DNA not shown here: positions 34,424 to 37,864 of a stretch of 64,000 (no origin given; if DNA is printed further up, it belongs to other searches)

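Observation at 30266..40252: ECF sigma / Ser-Thr kinase switch upstream of paired prepilin-like and beta-propeller genes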

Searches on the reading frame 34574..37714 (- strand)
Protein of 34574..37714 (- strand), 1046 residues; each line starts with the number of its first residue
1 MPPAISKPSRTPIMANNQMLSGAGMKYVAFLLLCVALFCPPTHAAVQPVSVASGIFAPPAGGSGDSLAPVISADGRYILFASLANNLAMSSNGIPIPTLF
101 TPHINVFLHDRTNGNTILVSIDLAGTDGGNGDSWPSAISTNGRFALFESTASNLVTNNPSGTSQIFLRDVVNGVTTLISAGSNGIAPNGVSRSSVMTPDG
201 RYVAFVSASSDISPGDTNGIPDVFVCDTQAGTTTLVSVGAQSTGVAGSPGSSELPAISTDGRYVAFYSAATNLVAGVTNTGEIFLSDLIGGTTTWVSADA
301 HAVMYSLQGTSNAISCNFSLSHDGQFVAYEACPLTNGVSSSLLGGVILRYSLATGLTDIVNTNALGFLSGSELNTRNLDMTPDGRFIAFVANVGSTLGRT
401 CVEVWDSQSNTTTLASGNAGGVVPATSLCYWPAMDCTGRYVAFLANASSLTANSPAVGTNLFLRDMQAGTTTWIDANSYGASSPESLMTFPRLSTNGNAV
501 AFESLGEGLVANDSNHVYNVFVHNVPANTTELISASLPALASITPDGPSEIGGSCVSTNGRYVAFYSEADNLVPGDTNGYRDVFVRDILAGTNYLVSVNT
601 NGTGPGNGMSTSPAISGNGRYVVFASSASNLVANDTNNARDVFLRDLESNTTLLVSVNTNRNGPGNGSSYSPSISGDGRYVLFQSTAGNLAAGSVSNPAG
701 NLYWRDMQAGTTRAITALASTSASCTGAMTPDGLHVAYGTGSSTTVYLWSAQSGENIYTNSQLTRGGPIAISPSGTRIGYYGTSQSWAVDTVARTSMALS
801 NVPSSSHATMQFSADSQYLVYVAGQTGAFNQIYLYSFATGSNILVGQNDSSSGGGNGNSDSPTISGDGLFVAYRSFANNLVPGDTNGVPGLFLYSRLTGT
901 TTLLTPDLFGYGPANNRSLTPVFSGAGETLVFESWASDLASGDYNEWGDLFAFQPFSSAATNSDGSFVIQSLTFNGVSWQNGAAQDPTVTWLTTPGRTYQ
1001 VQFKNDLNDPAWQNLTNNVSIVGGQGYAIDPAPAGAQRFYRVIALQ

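Call 4: search_protein_families(library=pfam, proteins=[window:34574-37714:-], max_evalue=0.01)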
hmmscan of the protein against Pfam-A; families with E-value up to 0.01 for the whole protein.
window:34574-37714:- (1046 aa): 1 family
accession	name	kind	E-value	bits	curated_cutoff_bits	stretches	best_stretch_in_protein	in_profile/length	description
PF07676.18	PD40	-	1.4e-18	66.7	20.9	0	664-688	6-30/38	WD40-like Beta Propeller Repeat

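Call 6: search_protein_families(library=ncbifam, proteins=[window:34574-37714:-], max_evalue=0.01)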
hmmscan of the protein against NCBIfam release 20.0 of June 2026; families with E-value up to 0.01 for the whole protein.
window:34574-37714:- (1046 aa): 3 families
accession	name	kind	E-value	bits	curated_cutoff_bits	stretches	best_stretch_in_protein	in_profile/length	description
NF053518.1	DipepPtdsDpp5Prph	equivalog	2.5e-10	39.5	900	0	160-238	224-294/655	dipeptidyl-peptidase Dpp5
TIGR02800.1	propeller_TolB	equivalog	0.00023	20.2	343.15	0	701-875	216-384/418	Tol-Pal system beta propeller repeat protein TolB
TIGR02171.1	Fb_sc_TIGR02171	subfamily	0.0053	14.8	544.35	0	255-295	355-391/912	TIGR02171 family lipoprotein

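Call 18: find_related_loci(query=window:34574-37714:-, collection=genome_contigs, flank=8000)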
Query window:34574-37714:- (1046 aa) in genome_contigs; peptide patterns used: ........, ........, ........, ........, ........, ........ (x = any residue, [..] = any of these).
36 stretches matched a pattern; 5 encode a relative of the query (tblastn E <= 1e-3); 5 distinct loci.
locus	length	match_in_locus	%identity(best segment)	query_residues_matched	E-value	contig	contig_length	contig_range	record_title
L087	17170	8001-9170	35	59-990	9e-45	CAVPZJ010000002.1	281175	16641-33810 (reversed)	MAG: uncultured Chloroflexia bacterium isolate MFD09964.bin.2.53 genome assembly, contig: contig_13167, whole genome sho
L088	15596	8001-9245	34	19-958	3e-43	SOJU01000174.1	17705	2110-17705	MAG: Anaerolineales bacterium isolate E44_bin32 NODE_1068_length_17705_cov_14.667422, whole genome shotgun sequence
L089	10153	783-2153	32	20-951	1e-41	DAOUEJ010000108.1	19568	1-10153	MAG TPA_asm: Anaerolineales bacterium isolate N5_261 k139_90145, whole genome shotgun sequence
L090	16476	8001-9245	34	32-969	3e-43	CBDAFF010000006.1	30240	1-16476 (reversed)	MAG: uncultured Anaerolineales bacterium isolate MAG_101 genome assembly, contig: k141_79549, whole genome shotgun seque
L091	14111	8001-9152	43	47-968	1e-33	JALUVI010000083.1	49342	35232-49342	MAG: Planctomycetota bacterium isolate 128-326_metabat2_scaf2bin.032 128-326_scaffold_233_c1, whole genome shotgun seque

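Call 19: find_homologous_proteins(query=window:34574-37714:-, max_evalue=1e-30)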
Query window:34574-37714:- (1046 aa): 7472 proteins with E <= 1e-30 among 8000 candidates; the best 120 are listed.
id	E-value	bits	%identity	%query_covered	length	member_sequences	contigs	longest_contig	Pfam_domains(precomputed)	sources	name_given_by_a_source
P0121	0.0e+0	2008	100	88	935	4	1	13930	PF26549.1,PF26550.2,PF07676.19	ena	-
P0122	0.0e+0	1791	81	98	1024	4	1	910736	PF26549.1,PF26550.2,PF07676.19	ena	-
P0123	0.0e+0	1295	62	97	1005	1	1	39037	PF26549.1,PF26550.2,PF07676.19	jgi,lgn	jgi:hypothetical protein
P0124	0.0e+0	1133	56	98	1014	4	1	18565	PF26549.1,PF23381.2,PF26550.2,PF07676.19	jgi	jgi:hypothetical protein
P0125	0.0e+0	1116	56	98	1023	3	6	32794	PF25174.2,PF26549.1,PF24920.2,PF26550.2,PF07676.19,PF23414.2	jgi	jgi:hypothetical protein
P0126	0.0e+0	1108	54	98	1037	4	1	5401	PF25174.2,PF26549.1,PF26550.2,PF07676.19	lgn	-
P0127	0.0e+0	1100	79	63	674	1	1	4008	PF26550.2,PF07676.19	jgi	jgi:hypothetical protein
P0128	0.0e+0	1079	32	85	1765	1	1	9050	PF26549.1,PF07676.19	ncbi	ncbi:MAG: hypothetical protein AAF614_39495 [Chloroflexota bacterium]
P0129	0.0e+0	1075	56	96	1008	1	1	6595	PF25174.2,PF26549.1,PF26550.2,PF07676.19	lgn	-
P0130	0.0e+0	1071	54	97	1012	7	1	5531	PF26549.1,PF26550.2,PF07676.19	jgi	-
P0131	0.0e+0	1070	53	98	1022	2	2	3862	PF25174.2,PF26549.1,PF26550.2,PF07676.19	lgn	-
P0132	0.0e+0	1069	57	95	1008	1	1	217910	PF26549.1,PF26550.2,PF07676.19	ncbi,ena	-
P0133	0.0e+0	1068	54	98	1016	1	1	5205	PF25174.2,PF26549.1,PF26550.2,PF07676.19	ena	-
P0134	0.0e+0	1056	54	99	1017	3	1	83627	PF25174.2,PF26549.1,PF26550.2,PF07676.19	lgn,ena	-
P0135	0.0e+0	1049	51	98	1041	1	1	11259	PF26549.1,PF26550.2,PF07676.19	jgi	jgi:hypothetical protein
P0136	0.0e+0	1047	55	97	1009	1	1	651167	PF26549.1,PF00930.28,PF26550.2,PF07676.19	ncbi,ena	-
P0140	0.0e+0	1042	52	97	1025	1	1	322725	PF25174.2,PF26549.1,PF23381.2,PF26550.2,PF07676.19,PF23414.2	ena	-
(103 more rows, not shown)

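Call 20: find_encoding_contigs(protein=P0122, flank=7000, max_places=2)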
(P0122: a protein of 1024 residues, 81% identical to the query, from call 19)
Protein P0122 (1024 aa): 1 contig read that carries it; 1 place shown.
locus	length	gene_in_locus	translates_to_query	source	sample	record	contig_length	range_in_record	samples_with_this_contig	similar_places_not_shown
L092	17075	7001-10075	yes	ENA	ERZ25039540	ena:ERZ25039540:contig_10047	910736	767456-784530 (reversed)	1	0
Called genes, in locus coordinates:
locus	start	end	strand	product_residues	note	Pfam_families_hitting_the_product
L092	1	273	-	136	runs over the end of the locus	-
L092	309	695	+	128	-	-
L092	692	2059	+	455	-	PF02310:B12-binding, PF04055:Radical_SAM, PF13282:DUF4070 (weak)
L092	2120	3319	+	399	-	PF09925:DUF2157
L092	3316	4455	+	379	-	-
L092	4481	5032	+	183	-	PF14345:GDYXXLXY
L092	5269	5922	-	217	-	-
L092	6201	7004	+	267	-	PF07963:N_methyl (weak)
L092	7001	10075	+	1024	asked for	PF26550:Tricorn_2nd (faint), PF07676:PD40 (faint), PF26549:Tricorn_N (faint)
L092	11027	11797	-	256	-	PF01182:Glucosamine_iso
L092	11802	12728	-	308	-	PF02585:PIG-L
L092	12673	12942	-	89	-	-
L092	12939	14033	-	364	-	-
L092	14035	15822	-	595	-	PF00083:Sugar_tr, PF07690:MFS_1, PF00083:Sugar_tr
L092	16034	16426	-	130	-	PF13358:DDE_3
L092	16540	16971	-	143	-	-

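Call 21: find_encoding_contigs(protein=P0132, flank=7000, max_places=2)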
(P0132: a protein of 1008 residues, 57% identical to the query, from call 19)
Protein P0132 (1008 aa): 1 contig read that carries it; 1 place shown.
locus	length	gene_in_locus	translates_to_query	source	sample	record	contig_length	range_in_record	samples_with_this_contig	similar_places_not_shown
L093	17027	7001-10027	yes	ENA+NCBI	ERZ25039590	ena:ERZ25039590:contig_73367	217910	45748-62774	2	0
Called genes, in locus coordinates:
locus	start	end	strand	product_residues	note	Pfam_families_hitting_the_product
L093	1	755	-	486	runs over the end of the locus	PF07583:PSCyt2, PF07587:PSD1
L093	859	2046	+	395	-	PF01042:Ribonuc_L-PSP (weak)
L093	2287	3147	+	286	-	-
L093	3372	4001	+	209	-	PF04542:Sigma70_r2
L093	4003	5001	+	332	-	PF00069:Pkinase, PF07714:PK_Tyr_Ser-Thr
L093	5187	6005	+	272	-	PF07963:N_methyl (faint)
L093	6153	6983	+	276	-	PF07963:N_methyl (weak)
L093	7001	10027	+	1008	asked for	PF07676:PD40 (faint), PF26549:Tricorn_N (faint), PF26550:Tricorn_2nd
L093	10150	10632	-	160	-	PF02834:LigT_PEase, PF13563:2_5_RNA_ligase2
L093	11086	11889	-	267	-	PF04371:PAD_porph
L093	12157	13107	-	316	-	PF00248:Aldo_ket_red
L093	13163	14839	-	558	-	-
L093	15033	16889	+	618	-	PF01266:DAO (faint), PF07992:Pyr_redox_2 (faint), PF13450:NAD_binding_8 (faint), PF00732:GMC_oxred_N, PF05199:GMC_oxred_C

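Call 22: find_encoding_contigs(protein=P0136, flank=7000, max_places=2)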
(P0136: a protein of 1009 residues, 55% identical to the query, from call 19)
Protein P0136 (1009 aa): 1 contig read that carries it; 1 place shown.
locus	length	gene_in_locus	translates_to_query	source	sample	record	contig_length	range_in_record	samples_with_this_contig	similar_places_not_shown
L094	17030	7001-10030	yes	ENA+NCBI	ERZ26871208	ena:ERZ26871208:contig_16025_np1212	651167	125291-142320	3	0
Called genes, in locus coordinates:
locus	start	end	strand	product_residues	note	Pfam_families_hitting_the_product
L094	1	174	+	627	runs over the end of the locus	PF01869:BcrAD_BadFG, PF13580:SIS_2, PF22198:GKRP_SIS_2 (weak), PF22645:GKRP_SIS_N, PF20741:GKRP-like_C (weak)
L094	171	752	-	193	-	PF04893:Yip1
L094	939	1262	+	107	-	PF04977:DivIC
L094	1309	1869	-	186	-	PF01765:RRF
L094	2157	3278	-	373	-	PF13450:NAD_binding_8, PF03275:GLF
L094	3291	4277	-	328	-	PF00535:Glycos_transf_2, PF13641:Glyco_tranf_2_3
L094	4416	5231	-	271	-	-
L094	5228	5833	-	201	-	PF08281:Sigma70_r4_2 (weak)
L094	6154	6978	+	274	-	-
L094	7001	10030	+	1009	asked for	PF00930:DPPIV_N (faint), PF07676:PD40 (faint), PF26549:Tricorn_N (faint), PF26550:Tricorn_2nd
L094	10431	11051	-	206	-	PF10469:AKAP7_NLS (weak), PF02834:LigT_PEase, PF13563:2_5_RNA_ligase2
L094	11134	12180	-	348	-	PF04371:PAD_porph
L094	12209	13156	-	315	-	PF00248:Aldo_ket_red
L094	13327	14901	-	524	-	-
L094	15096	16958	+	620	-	PF01266:DAO (faint), PF00732:GMC_oxred_N, PF05199:GMC_oxred_C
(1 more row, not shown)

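Call 23: find_encoding_contigs(protein=P0140, flank=7000, max_places=2)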
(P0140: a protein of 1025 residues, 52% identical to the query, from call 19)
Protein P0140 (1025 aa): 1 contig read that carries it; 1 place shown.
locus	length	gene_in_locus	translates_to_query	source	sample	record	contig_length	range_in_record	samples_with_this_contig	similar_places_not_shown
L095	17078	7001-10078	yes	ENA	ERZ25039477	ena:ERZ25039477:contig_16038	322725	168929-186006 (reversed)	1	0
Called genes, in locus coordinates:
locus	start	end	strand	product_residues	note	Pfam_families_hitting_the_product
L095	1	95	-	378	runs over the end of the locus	PF00089:Trypsin (weak), PF13365:Trypsin_2, PF17815:PDZ_3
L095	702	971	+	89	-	PF00830:Ribosomal_L28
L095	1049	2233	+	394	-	PF08450:SGL (faint), PF10282:Lactonase, PF02239:Cytochrom_D1 (faint), PF21783:YNCE (faint)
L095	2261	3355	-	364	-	-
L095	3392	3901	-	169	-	PF03162:Y_phosphatase2, PF22741:PTP-NADK, PF22784:PTP-SAK, PF22785:Tc-R-P, PF00782:DSPc, PF13350:Y_phosphatase3 (weak)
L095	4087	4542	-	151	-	PF01668:SmpB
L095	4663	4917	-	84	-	PF01192:RNA_pol_Rpb6 (weak)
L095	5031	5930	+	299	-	PF00348:polyprenyl_synt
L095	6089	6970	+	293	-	-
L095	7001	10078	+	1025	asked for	PF07676:PD40 (faint), PF23381:Beta-prop_IFT122_1st (faint), PF26549:Tricorn_N (faint), PF23414:Beta-prop_EML_2 (faint), PF25174:Beta-prop_THOC3, PF26550:Tricorn_2nd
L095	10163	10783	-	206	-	PF01965:DJ-1_PfpI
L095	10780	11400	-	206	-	-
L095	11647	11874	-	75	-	PF08281:Sigma70_r4_2, PF04545:Sigma70_r4, PF22233:PhyR_sigma-like (weak)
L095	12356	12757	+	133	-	-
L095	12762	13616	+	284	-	PF08335:GlnD_UR_UTase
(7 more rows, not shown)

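Call 25: find_related_loci(query=A1, collection=genome_contigs, flank=7000)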
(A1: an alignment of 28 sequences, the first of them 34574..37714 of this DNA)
Query A1 (1046 aa) in genome_contigs; peptide patterns used: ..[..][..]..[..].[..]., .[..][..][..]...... (x = any residue, [..] = any of these).
599 stretches matched a pattern (row limit reached: there are more); 573 encode a relative of the query (tblastn E <= 1e-3); the best 80 are kept; 80 distinct loci.
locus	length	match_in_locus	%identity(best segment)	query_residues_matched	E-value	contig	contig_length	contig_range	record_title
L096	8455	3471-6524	48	18-1044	0e+0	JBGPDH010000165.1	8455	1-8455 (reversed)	MAG: Verrucomicrobiia bacterium isolate OBJ_0618_050_29 k141_5550901_length_8455_cov_10.0000, whole genome shotgun seque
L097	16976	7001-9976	47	25-1044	0e+0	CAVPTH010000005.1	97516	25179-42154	MAG: uncultured Verrucomicrobiae bacterium isolate MFD00031.bin.2.36 genome assembly, contig: contig_27661, whole genome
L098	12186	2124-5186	49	31-1043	0e+0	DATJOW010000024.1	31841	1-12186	MAG TPA_asm: Candidatus Acidoferrum sp. isolate SMAG_U14897 k141_3308653, whole genome shotgun sequence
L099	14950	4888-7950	44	2-1045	0e+0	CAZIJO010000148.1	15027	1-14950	MAG TPA_asm: uncultured Bifidobacterium sp. isolate SRP287453_co1_106 genome assembly, contig: NODE_7321_length_15027_co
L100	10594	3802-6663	47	60-1044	0e+0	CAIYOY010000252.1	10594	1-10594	MAG: uncultured Verrucomicrobiales bacterium isolate Umea3_bin-0111 genome assembly, contig: bin-0111:252/427, whole gen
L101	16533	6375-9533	45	25-1045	0e+0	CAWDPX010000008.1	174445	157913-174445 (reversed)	MAG: uncultured Verrucomicrobiae bacterium isolate MFD01689.bin.2.14 genome assembly, contig: contig_15848, whole genome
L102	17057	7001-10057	41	25-1045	0e+0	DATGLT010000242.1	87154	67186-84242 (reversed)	MAG TPA_asm: Verrucomicrobiia bacterium isolate SMAG_U9893 k141_23393, whole genome shotgun sequence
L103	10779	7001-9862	40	44-1044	0e+0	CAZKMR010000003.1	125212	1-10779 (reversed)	MAG TPA_asm: uncultured Bifidobacterium sp. isolate SRP329715_co2_374 genome assembly, contig: NODE_272_length_125212_co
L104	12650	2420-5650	37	13-1046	3e-177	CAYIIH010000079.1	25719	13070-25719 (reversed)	MAG TPA_asm: uncultured Verrucomicrobiota bacterium isolate ERP119705_co20_532 genome assembly, contig: NODE_1786_length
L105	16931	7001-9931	39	47-1046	1e-172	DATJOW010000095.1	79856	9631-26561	MAG TPA_asm: Candidatus Acidoferrum sp. isolate SMAG_U14897 k141_2408576, whole genome shotgun sequence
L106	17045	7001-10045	36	6-1042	4e-157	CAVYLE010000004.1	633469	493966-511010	MAG: uncultured Verrucomicrobiae bacterium isolate MFD01476.bin.1.197 genome assembly, contig: contig_16356, whole genom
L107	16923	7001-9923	43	45-1045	0e+0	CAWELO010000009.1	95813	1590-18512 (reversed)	MAG: uncultured Verrucomicrobiae bacterium isolate MFD05705.bin.1.195 genome assembly, contig: contig_34332, whole genom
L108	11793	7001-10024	42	22-1045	0e+0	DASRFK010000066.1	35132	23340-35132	MAG TPA_asm: Verrucomicrobiia bacterium isolate SMAG_U10030 k141_1180653, whole genome shotgun sequence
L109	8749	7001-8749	45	59-959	1e-116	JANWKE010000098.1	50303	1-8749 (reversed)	MAG: Verrucomicrobiia bacterium isolate CRAIB_MAG85 c_000000069015, whole genome shotgun sequence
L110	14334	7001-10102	33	60-1046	8e-110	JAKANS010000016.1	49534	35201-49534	MAG: bacterium isolate WY5.bin88 NODE_979_length_49534_cov_2.502763, whole genome shotgun sequence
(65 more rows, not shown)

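Call 67: predict_structure(alignment_id=A1)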
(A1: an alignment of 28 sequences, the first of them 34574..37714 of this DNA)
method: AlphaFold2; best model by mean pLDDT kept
length: 1046 residues; sequences in the alignment: 28
mean_pLDDT: 80.1   pTM: 0.72
mean pLDDT of the five models: 80.1, 79.3, 78.5, 77.4, 74.5
residues with pLDDT >= 90: 396; 70-90: 419; 50-70: 143; < 50: 88
segments of 3 or more residues with pLDDT < 50: 1-26, 34-44, 97-100, 245-247, 478-488, 957-985, 1033-1036
pLDDT, mean of each block of 10 residues (from residue 1): 32 33 48 42 58 67 85 94 82 54 85 91 82 93 95 80 91 92 81 94 93 80 94 90 62 94 94 78 93 92 88 90 96 72 84 94 83 84 95 77 95 90 86 93 85 69 91 68 46 89 77 76 89 84 75 86 88 75 85 85 82 93 94 83 93 93 90 95 93 86 94 87 80 92 79 91 69 93 86 88 76 93 80 91 84 84 88 89 74 83 72 77 84 78 66 56 32 34 46 68 75 75 64 57 71
secondary structure, 60 per line:
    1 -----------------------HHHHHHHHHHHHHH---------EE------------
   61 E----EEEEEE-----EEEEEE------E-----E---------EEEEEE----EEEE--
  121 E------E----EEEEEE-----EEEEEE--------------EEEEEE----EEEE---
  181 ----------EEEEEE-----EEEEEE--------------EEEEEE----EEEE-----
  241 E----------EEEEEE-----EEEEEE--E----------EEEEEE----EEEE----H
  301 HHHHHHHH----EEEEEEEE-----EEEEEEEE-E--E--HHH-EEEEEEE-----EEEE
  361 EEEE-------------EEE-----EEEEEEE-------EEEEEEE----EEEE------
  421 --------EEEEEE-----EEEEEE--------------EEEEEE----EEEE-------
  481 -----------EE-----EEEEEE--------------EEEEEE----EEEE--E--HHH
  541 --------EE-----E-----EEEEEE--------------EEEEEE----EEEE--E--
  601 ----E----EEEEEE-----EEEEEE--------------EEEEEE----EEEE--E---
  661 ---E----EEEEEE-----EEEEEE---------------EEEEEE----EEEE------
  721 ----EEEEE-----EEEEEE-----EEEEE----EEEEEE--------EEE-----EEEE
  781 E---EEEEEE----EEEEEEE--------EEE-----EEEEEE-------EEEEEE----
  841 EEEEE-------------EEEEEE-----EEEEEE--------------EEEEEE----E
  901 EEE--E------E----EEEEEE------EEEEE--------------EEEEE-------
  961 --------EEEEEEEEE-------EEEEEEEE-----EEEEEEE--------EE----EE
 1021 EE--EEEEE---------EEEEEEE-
elements in order (helices of 4 or more, strands of 3 or more residues): H24-37 E66-71 E77-82 E105-110 E115-118 E133-138 E144-149 E164-169 E174-177 E191-196 E202-207 E222-227 E232-235 E252-257 E263-268 E282-287 E292-295 H300-308 E313-320 E326-333 E345-351 E357-364 E378-380 E386-392 E400-406 E411-414 E429-434 E440-445 E460-465 E470-473 E499-504 E519-524 E529-532 E562-567 E582-587 E592-595 E610-615 E621-626 E641-646 E651-654 E669-674 E680-685 E701-706 E711-714 E725-729 E735-740 E746-750 E755-760 E769-771 E777-781 E785-790 E795-801 E810-812 E818-823 E831-836 E841-845 E859-864 E870-875 E890-895 E900-903 E918-923 E930-934 E949-953 E969-977 E985-992 E998-1004 E1019-1022 E1025-1029 E1039-1045
